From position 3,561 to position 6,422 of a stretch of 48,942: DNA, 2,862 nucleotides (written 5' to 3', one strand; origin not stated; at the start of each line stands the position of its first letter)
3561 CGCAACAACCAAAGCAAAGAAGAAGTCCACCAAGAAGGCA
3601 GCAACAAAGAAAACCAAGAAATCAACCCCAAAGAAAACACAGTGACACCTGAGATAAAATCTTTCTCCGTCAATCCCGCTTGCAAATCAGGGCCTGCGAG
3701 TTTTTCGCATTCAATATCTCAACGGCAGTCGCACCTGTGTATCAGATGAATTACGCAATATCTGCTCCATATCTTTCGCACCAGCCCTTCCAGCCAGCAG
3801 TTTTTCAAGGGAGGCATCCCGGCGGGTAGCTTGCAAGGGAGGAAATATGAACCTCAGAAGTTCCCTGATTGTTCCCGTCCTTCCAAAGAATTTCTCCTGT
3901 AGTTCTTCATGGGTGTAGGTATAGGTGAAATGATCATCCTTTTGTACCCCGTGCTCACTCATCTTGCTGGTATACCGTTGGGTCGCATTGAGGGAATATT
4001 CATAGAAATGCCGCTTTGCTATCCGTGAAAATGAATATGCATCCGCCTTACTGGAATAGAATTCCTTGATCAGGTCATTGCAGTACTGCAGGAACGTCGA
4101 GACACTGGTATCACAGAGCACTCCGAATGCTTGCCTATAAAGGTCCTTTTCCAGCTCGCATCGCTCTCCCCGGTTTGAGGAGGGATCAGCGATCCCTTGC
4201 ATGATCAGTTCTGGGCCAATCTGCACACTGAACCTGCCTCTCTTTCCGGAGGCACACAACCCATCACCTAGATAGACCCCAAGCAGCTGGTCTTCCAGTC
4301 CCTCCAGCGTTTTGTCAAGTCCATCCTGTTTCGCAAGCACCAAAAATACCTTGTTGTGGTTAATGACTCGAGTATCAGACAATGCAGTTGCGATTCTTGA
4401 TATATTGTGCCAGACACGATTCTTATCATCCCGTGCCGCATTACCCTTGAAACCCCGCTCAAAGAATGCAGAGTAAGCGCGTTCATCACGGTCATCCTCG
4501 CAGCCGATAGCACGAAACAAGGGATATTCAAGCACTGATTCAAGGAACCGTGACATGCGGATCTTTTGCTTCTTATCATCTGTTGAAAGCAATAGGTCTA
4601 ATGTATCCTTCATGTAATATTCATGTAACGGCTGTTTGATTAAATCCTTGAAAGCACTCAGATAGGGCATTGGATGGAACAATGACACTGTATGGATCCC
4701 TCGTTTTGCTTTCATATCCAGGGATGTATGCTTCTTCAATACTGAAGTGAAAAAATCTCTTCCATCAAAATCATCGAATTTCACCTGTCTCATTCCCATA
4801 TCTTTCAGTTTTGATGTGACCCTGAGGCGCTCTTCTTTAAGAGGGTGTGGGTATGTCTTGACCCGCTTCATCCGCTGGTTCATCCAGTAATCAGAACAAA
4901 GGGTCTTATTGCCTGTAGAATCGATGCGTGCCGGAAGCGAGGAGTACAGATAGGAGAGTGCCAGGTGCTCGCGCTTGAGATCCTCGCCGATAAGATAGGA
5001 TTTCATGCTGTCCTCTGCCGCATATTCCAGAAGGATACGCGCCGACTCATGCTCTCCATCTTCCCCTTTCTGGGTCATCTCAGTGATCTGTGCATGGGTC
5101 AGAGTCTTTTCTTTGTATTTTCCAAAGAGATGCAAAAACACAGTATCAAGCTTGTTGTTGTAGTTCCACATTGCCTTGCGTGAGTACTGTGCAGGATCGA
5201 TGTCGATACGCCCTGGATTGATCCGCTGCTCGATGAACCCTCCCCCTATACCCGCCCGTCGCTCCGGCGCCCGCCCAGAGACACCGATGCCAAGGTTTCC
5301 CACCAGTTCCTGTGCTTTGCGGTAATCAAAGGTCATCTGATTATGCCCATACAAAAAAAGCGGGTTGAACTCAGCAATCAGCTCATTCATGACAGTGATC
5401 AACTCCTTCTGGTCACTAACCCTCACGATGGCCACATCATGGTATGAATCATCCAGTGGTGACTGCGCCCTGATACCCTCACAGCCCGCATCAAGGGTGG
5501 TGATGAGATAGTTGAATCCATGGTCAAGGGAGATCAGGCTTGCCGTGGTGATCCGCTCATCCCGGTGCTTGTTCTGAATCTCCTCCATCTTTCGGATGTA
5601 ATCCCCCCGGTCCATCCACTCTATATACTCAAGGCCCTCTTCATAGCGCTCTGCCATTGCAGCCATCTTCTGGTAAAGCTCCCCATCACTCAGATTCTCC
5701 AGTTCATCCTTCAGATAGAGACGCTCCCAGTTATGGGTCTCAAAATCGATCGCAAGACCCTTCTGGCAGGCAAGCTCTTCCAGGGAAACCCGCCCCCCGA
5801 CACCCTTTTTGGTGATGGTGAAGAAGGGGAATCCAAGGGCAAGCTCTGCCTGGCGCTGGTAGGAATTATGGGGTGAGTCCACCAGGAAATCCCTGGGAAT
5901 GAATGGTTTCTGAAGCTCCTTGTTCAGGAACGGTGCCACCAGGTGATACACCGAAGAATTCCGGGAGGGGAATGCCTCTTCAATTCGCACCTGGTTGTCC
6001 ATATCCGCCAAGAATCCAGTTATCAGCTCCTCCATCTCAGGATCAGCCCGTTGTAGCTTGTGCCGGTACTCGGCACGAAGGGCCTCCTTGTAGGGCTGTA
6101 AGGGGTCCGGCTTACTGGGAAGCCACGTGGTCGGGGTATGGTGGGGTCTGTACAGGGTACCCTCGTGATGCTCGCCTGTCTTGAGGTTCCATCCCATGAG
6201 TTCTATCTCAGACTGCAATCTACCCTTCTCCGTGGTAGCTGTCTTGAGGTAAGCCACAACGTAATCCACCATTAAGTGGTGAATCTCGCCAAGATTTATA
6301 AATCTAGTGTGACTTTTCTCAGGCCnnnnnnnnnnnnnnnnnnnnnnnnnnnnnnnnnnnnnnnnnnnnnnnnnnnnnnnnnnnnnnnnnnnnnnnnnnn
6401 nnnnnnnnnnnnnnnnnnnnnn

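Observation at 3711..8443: Divergent two-gene module: PolB-like protein with intact exonuclease but degenerate polymerase motifs, plus a 705-aa protein ending in a Cas4/RecB-type nuclease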

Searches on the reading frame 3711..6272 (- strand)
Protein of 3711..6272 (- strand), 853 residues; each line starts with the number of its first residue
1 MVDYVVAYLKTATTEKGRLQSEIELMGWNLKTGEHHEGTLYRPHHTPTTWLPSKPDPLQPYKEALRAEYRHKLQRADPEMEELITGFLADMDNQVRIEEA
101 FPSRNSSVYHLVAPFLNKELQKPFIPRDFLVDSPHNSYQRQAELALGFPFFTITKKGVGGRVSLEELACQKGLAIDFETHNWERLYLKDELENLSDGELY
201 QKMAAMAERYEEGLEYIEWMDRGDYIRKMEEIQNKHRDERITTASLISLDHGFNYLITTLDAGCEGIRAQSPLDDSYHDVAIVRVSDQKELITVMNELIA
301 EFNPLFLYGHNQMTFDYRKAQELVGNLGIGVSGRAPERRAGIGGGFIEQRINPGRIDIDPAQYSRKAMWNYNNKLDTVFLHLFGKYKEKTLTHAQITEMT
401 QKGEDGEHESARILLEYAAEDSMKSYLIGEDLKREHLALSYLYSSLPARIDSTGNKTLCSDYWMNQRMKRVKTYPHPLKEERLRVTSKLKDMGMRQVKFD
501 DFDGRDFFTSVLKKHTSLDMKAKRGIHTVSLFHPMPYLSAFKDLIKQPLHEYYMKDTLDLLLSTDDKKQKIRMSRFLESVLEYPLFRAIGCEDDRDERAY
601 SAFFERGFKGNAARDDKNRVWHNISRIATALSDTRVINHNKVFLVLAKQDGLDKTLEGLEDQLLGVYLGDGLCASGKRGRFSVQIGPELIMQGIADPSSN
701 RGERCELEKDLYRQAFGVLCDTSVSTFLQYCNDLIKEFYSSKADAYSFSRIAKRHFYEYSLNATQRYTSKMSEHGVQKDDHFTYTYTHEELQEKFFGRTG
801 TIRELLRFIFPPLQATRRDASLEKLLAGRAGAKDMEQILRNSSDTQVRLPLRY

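Call 3: search_protein_families(library=pfam, proteins=[window:3711-6272:-], max_evalue=1)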
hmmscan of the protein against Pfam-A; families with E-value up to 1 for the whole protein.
window:3711-6272:- (853 aa): 1 family
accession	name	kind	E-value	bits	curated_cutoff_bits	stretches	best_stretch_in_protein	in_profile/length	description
PF03104.25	DNA_pol_B_exo1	-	0.012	15.4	23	1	235-317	84-172/242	DNA polymerase family B, exonuclease domain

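Call 4: search_protein_families(library=ncbifam, proteins=[window:3711-6272:-], max_evalue=1)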
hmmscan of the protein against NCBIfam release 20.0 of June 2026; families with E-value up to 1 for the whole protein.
window:3711-6272:- (853 aa): 4 families
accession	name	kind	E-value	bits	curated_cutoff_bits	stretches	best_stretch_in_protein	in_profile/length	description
NF004421.0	PRK05762.1-2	equivalog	0.00019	19.9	570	1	277-404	203-334/795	DNA polymerase II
NF004420.0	PRK05762.1-1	equivalog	0.0072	15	1435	1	273-401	186-319/783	DNA polymerase II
NF004422.0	PRK05762.1-4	equivalog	0.0097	14.3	1103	1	276-404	193-326/789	DNA polymerase II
NF008287.0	PRK11067.1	subfamily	0.092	11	1181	1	131-176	458-503/802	outer membrane protein assembly factor BamA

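Call 5: search_solved_structures(query=window:3711-6272:-, max_evalue=10, show_alignments=3)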
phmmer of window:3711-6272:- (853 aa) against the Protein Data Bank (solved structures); distinct sequences matched with E-value up to 10: 4.
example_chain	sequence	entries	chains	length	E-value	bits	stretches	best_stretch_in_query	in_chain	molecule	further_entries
9gp8_A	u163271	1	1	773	2.5e-05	25.8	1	279-466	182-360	DNA polymerase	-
2jgu_A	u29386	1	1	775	4.9e-05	24.8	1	283-481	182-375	DNA POLYMERASE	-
1q8i_A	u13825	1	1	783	0.053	14.8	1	274-388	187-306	DNA polymerase II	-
3k57_A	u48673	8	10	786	0.054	14.8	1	274-388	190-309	DNA polymerase II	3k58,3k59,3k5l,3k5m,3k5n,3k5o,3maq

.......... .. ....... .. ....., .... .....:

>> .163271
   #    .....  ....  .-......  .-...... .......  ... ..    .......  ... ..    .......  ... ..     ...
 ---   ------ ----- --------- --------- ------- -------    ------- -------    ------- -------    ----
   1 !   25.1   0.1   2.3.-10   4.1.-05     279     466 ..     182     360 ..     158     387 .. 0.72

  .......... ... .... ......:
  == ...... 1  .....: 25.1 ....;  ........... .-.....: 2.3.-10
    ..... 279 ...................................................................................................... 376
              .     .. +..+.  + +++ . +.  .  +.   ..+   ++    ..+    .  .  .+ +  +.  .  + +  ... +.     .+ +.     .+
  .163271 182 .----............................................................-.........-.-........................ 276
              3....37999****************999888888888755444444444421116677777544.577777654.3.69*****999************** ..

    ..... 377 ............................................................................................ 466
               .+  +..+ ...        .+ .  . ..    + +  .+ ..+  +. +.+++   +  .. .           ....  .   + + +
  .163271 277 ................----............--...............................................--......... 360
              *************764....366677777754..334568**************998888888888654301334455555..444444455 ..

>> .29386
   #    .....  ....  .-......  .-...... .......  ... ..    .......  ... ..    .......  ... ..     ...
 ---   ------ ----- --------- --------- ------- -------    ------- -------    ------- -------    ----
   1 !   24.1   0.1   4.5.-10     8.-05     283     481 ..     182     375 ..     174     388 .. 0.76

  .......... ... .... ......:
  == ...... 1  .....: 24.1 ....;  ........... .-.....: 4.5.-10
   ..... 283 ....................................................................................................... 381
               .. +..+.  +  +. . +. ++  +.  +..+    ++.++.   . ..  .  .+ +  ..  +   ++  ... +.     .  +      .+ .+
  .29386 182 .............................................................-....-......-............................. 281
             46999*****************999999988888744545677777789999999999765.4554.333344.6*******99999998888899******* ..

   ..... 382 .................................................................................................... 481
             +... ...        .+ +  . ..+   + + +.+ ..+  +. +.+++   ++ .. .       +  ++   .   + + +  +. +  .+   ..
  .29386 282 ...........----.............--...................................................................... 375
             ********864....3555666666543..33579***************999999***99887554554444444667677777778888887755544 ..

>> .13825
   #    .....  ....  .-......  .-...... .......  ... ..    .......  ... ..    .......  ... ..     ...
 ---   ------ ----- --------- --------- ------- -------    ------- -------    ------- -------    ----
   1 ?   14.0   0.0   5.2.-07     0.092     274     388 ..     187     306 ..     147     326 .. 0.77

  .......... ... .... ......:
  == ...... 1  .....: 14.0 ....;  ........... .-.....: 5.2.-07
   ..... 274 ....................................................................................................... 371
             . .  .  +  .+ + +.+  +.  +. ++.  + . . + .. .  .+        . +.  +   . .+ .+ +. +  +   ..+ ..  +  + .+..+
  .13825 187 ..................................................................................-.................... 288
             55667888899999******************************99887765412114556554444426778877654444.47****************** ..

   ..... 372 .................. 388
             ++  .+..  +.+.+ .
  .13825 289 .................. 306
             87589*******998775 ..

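Call 7: find_homologous_proteins(query=window:3711-6272:-, max_evalue=0.001)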
Query window:3711-6272:- (853 aa): 15 proteins with E <= 0.001 among 8000 candidates.
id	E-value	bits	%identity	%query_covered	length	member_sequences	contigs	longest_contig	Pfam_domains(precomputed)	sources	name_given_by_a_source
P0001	0.0e+0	1968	100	100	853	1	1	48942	-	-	-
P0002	4.1e-296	1003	54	98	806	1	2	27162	-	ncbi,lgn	ncbi:MAG: hypothetical protein ACLFP2_02630 [Candidatus Woesearchaeota archaeon]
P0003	6.4e-296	1002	54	98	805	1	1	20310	-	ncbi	ncbi:MAG: hypothetical protein R6V53_03855 [Candidatus Woesearchaeota archaeon]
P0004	9.1e-130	452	34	98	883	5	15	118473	-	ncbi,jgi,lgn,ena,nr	ncbi:hypothetical protein J4455_02115 [Candidatus Woesearchaeota archaeon]|nr:hypothetical protein [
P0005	2.8e-128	447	35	93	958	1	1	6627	-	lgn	-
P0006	1.8e-121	425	32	98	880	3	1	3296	PF03104.26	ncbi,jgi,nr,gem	ncbi:hypothetical protein DRJ25_05220 [Candidatus Woesearchaeota archaeon]|nr:MAG: hypothetical prot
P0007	5.6e-113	397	32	84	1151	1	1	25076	-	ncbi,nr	ncbi:hypothetical protein HY636_03245 [Candidatus Woesearchaeota archaeon]|nr:hypothetical protein [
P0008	5.3e-110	387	32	93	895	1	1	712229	-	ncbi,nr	ncbi:hypothetical protein H6503_00045 [Candidatus Woesearchaeota archaeon]|nr:hypothetical protein [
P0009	9.6e-110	386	36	82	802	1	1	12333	-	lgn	-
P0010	4.5e-109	384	34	90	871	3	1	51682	-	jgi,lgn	jgi:DNA polymerase elongation subunit (family B)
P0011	2.8e-105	371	33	94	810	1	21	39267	PF03104.26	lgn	-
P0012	4.6e-104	367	31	94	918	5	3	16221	-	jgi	jgi:predicted RNA-binding protein Jag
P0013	9.4e-97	343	31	99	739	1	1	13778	-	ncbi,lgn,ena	-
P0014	1.5e-87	313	34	56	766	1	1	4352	-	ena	-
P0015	4.2e-78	282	30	84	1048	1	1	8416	PF03104.26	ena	-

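Call 18: find_encoding_contigs(protein=P0004, flank=10000, max_places=3)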
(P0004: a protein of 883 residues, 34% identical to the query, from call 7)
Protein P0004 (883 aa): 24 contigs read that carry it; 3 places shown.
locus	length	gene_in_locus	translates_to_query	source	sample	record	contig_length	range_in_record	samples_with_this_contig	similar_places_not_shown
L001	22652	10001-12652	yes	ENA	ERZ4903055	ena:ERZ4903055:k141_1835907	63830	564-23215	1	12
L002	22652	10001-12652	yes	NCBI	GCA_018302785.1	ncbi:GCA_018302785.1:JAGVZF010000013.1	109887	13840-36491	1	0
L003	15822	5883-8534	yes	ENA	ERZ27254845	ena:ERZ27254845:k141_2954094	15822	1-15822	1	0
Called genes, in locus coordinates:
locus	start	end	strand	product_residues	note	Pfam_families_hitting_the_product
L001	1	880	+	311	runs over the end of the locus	PF00403:HMA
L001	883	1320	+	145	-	PF13473:Cupredoxin_1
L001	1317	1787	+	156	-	-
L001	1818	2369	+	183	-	PF24034:DUF7343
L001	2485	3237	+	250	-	-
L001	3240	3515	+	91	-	PF18926:DUF5676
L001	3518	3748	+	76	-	-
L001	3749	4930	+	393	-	PF00462:Glutaredoxin (faint), PF11139:SfLAP (weak)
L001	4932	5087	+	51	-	-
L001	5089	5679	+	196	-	-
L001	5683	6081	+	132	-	-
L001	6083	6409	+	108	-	-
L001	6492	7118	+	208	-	PF01209:Ubie_methyltran, PF13489:Methyltransf_23, PF13649:Methyltransf_25, PF13847:Methyltransf_31, PF08241:Methyltransf_11, PF08242:Methyltransf_12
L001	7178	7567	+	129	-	-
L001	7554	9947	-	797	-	-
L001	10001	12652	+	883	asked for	-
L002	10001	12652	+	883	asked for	-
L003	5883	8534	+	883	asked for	-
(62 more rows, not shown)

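Call 21: find_related_loci(query=A1, collection=genome_contigs, flank=6000)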
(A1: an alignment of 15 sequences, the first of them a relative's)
Query A1 (853 aa) in genome_contigs; peptide patterns used: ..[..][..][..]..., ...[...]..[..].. (x = any residue, [..] = any of these).
82 stretches matched a pattern; 14 encode a relative of the query (tblastn E <= 1e-3); 13 distinct loci.
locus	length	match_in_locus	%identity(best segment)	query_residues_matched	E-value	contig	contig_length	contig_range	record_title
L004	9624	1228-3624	54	1-834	0e+0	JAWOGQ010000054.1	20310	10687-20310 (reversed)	MAG: Candidatus Woesearchaeota archaeon isolate BLK6-3.bin.78 k191_1985183, whole genome shotgun sequence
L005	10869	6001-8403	54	1-836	0e+0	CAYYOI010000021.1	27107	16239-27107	MAG TPA_asm: uncultured Methanosarcinales archaeon isolate SRP252850_co1_50 genome assembly, contig: NODE_3064_length_27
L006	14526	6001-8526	36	1-807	5e-147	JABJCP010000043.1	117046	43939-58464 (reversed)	MAG: Candidatus Woesearchaeota archaeon isolate SI073_bin58 k141_2905480, whole genome shotgun sequence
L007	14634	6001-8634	34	6-842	3e-136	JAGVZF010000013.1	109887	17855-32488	Candidatus Woesearchaeota archaeon isolate RIFCSPHIGHO2_01_FULL_29_27 rifcsphigho2_01_scaffold_1645, whole genome shotgu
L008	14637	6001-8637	33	81-797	4e-132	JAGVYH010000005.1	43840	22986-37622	Candidatus Woesearchaeota archaeon isolate RIFCSPHIGHO2_02_FULL_33_21 rifcsphigho2_02_scaffold_907, whole genome shotgun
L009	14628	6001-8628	32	81-797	6e-126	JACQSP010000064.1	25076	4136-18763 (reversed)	MAG: Candidatus Woesearchaeota archaeon isolate NC_groundwater_1388_Ag_S-0.2um_34_95 S_p2_S4_coassembly_k141_1775946, wh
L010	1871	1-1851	34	237-839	2e-115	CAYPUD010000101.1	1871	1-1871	MAG TPA_asm: uncultured Methanosarcinales archaeon isolate binchicken_co256_398 genome assembly, contig: NODE_246156_len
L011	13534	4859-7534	29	1-810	7e-104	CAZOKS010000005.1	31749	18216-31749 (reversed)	MAG TPA_asm: uncultured Methanosarcinales archaeon isolate binchicken_co256_1010 genome assembly, contig: NODE_2197_leng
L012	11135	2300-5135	31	1-801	2e-98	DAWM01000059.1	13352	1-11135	MAG TPA_asm: Candidatus Woesearchaeota archaeon UBA119 UBA119_contig_2899, whole genome shotgun sequence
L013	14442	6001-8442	32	4-797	9e-119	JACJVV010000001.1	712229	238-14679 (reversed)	MAG: Candidatus Woesearchaeota archaeon isolate HK-STAS-Nano-4 HK-STAS-Nano-4_1, whole genome shotgun sequence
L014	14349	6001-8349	30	87-797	2e-90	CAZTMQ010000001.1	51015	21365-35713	MAG TPA_asm: uncultured Methanosarcinales archaeon isolate binchicken_co27_466 genome assembly, contig: NODE_1143_length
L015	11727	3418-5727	29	84-797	1e-86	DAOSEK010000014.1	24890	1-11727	MAG TPA_asm: Candidatus Woesearchaeota archaeon isolate AMR_MDS_1807 NODE_895_length_24890_cov_6.838937, whole genome sh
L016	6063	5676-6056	31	83-202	5e-13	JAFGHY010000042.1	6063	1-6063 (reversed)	MAG: Candidatus Woesearchaeota archaeon isolate Zod_Metabat.161 k87_6257483, whole genome shotgun sequence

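Call 29: predict_structure(alignment_id=A1)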
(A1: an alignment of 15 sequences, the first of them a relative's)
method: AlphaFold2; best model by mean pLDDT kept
length: 853 residues; sequences in the alignment: 15
mean_pLDDT: 87.1   pTM: 0.86
mean pLDDT of the five models: 87.1, 86.5, 86.3, 84.6, 83.6
residues with pLDDT >= 90: 478; 70-90: 305; 50-70: 47; < 50: 23
segments of 3 or more residues with pLDDT < 50: 755-764, 843-853
pLDDT, mean of each block of 10 residues (from residue 1): 85 93 94 90 94 91 95 92 95 95 94 90 90 89 92 84 92 91 73 87 88 76 85 82 95 97 94 92 96 96 93 74 88 89 67 93 87 86 83 84 92 94 94 96 94 91 93 90 89 90 93 89 92 96 92 95 95 95 96 91 82 94 96 93 94 96 95 92 91 80 77 86 86 87 64 50 56 69 79 85 87 61 88 86 41 26
secondary structure, 60 per line:
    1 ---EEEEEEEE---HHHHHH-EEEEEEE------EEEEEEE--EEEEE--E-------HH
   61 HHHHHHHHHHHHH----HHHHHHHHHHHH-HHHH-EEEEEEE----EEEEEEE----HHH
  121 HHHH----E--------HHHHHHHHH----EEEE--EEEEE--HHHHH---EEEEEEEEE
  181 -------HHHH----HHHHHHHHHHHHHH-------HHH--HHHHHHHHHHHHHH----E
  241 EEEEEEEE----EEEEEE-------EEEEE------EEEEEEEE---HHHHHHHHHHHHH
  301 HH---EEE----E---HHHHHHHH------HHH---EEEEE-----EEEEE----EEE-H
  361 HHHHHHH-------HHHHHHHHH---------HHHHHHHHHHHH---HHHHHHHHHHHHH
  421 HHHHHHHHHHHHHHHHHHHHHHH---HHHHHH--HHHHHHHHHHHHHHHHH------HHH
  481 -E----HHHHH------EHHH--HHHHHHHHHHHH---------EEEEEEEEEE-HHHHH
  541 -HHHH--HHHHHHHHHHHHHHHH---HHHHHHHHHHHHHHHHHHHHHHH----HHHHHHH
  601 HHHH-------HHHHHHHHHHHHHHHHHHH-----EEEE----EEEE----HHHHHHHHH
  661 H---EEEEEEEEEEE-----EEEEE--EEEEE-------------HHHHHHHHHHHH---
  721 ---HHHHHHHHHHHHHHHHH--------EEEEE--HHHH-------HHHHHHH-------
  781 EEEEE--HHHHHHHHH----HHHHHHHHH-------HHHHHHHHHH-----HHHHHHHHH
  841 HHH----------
elements in order (helices of 4 or more, strands of 3 or more residues): E4-11 H15-20 E22-28 E35-41 E44-48 H59-73 H78-89 H91-94 E96-102 E107-113 H118-124 H138-146 E151-154 E157-161 H164-168 E172-180 H188-191 H196-209 H222-235 E240-248 E253-258 E266-270 E277-284 H288-302 E306-308 H317-324 E337-341 E347-351 E356-358 H360-367 H375-383 H393-404 H408-443 H447-452 H455-471 H487-491 H504-515 E525-534 H536-540 H542-545 H548-563 H567-589 H594-604 H612-630 E636-639 E644-647 H652-661 E665-675 E681-685 E688-692 H706-717 H724-740 E749-753 H756-759 H767-773 E781-785 H788-796 H801-809 H817-826 H832-843

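Call 33: fold_search(model_id=the predicted structure, library=pdb)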
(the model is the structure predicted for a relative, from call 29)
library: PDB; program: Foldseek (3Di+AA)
matches with E <= 10: 285; with E <= 0.001: 204
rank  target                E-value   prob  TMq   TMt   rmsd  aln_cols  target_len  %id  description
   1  9oaw_A                9.4e-18  1.00  0.48  0.53   9.4       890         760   12  TNA polymerase, 10-92, binary complex (released 2025-12-10)
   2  4flu_A                1.1e-17  1.00  0.54  0.59   8.4       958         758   12  Pyrococcus abyssi B family DNA polymerase bound to a dsDNA, in edition mode (released 2012-08-29)
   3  5vu9_A                1.6e-17  1.00  0.46  0.51   9.4       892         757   12  TNA polymerase, translocated product (released 2017-12-06)
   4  9en0_A                1.8e-17  1.00  0.44  0.49   9.6       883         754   13  KOD-H4 DNA polymerase mutant in a unproductive binary complex with DNA:DNA containing six HNA nucleotides (released 2025-09-24)
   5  4flv_A                1.9e-17  1.00  0.52  0.58   9.3       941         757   12  Pyrococcus abyssi B family DNA polymerase bound to a dsDNA, in edition mode (released 2012-08-29)
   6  4ahc_B                2.3e-17  1.00  0.47  0.53  10.5       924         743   13  Crystal Structure of an Evolved Replicating DNA Polymerase (released 2012-03-07)
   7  7tqw_A                3.1e-17  1.00  0.46  0.51   9.7       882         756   13  Kod RSGA incorporating PMT, n+2 (released 2022-08-31)
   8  8s84_A                3.3e-17  1.00  0.46  0.51  10.2       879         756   12  KOD-H4 DNA polymerase mutant in a ternary complex with DNA/DNA and non-hydrolyzable triphosphate (released 2024-11-13)
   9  9oav_A                3.5e-17  1.00  0.51  0.56   9.8       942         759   12  TNA polymerase, 8-64, binary complex (released 2025-12-10)
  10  4flt_A                3.8e-17  1.00  0.53  0.58   9.0       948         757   12  Pyrococcus abyssi B family DNA polymerase bound to a dsDNA, in edition mode (released 2012-08-29)
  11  7omg_A                3.8e-17  1.00  0.48  0.54  10.3       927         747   12  Crystal structure of KOD DNA Polymerase in a ternary complex with an Uracil containing template (released 2021-10-13)
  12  4k8z_A                4.2e-17  1.00  0.44  0.49  10.5       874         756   13  KOD Polymerase in binary complex with dsDNA (released 2013-06-26)
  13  5vu6_A                4.5e-17  1.00  0.45  0.49  10.3       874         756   13  TNA polymerase binary complex with primer/template duplex (released 2017-12-06)
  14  4fm2_A                5.2e-17  1.00  0.54  0.61   8.0       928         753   12  Pyrococcus abyssi B family DNA polymerase (triple mutant) bound to a dsDNA, in edition mode (released 2012-08-29)
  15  4flz_A                5.9e-17  1.00  0.54  0.60   8.3       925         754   12  Pyrococcus abyssi B family DNA polymerase bound to a dsDNA, in edition mode (released 2012-08-29)
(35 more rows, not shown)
